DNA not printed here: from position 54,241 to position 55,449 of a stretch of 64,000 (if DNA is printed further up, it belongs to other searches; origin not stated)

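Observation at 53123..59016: FAAL / CMAS-type methyltransferase / ACP / di-iron desaturase-like / KAS operon: candidate ACP-tethered lipid-tailoring pathway under a MerR regulator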

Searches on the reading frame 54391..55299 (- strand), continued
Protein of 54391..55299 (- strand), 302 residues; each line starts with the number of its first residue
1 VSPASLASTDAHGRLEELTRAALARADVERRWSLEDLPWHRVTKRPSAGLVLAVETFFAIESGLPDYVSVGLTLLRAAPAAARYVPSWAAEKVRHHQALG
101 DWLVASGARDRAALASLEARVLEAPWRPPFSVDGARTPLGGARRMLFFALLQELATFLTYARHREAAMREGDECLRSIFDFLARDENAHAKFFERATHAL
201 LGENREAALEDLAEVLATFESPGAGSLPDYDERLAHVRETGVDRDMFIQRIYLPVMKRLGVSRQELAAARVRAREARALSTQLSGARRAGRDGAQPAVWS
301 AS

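Call 62: fold_search(model_id=the predicted structure, library=pdb)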
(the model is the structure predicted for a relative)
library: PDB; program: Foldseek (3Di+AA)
matches with E <= 10: 458; with E <= 0.001: 49
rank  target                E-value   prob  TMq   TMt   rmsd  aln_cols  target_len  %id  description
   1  1oq9                  3.2e-07  1.00  0.64  0.57   5.8       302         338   20  The Crystal Structure of the Complex between Stearoyl Acyl Carrier Protein Desaturase from Ricinus Communis (Castor Bean (released 2003-05-13)
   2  2uw1_A                1.0e-06  1.00  0.69  0.64   7.7       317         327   19  Ivy Desaturase Structure (released 2007-05-08)
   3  1oq4_A                1.2e-06  1.00  0.65  0.57   5.9       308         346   18  The Crystal Structure of the Complex between Stearoyl Acyl Carrier Protein Desaturase from Ricinus Communis (Castor Be (released 2003-05-13)
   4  1afr_A                1.4e-06  1.00  0.65  0.57   6.4       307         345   18  STEAROYL-ACYL CARRIER PROTEIN DESATURASE FROM CASTOR SEEDS (released 1997-05-15)
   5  2uw1_B                1.7e-06  1.00  0.63  0.57   8.5       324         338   18  Ivy Desaturase Structure (released 2007-05-08)
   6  2j2f_B                1.8e-06  1.00  0.62  0.55  13.3       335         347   18  The T199D Mutant of Stearoyl Acyl Carrier Protein Desaturase from Ricinus Communis (Castor Bean) (released 2006-10-23)
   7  2j2f_C                2.4e-06  1.00  0.63  0.56   6.7       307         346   18  The T199D Mutant of Stearoyl Acyl Carrier Protein Desaturase from Ricinus Communis (Castor Bean) (released 2006-10-23)
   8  4v0j_E                2.8e-06  1.00  0.65  0.60   8.6       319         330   18  The channel-block Ser202Glu, Thr104Lys double mutant of Stearoyl-ACP- Desaturase from Castor bean (Ricinus communis) (released 2015-08-26)
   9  7t63_B                3.4e-06  1.00  0.72  0.65  10.8       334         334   18  Crystal structure of a delta 6 18:0-ACP desaturase from Thunbergia laurifolia (released 2022-07-13)
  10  4v0j_C                3.5e-06  1.00  0.65  0.61   8.4       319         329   19  The channel-block Ser202Glu, Thr104Lys double mutant of Stearoyl-ACP- Desaturase from Castor bean (Ricinus communis) (released 2015-08-26)
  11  4v0j_B                3.5e-06  1.00  0.65  0.60   8.5       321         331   18  The channel-block Ser202Glu, Thr104Lys double mutant of Stearoyl-ACP- Desaturase from Castor bean (Ricinus communis) (released 2015-08-26)
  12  4v0j_A                3.7e-06  1.00  0.65  0.61   5.9       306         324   19  The channel-block Ser202Glu, Thr104Lys double mutant of Stearoyl-ACP- Desaturase from Castor bean (Ricinus communis) (released 2015-08-26)
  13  2xz1_B                3.7e-06  1.00  0.63  0.55   9.0       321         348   18  The Structure of the 2:2 (Fully Occupied) Complex Between Stearoyl Acyl Carrier Protein Desaturase from Ricinus Commun (released 2011-09-07)
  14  2j2f_A                3.7e-06  1.00  0.63  0.55  13.3       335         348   17  The T199D Mutant of Stearoyl Acyl Carrier Protein Desaturase from Ricinus Communis (Castor Bean) (released 2006-10-23)
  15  4v0j_D                4.4e-06  1.00  0.65  0.61   5.7       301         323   19  The channel-block Ser202Glu, Thr104Lys double mutant of Stearoyl-ACP- Desaturase from Castor bean (Ricinus communis) (released 2015-08-26)
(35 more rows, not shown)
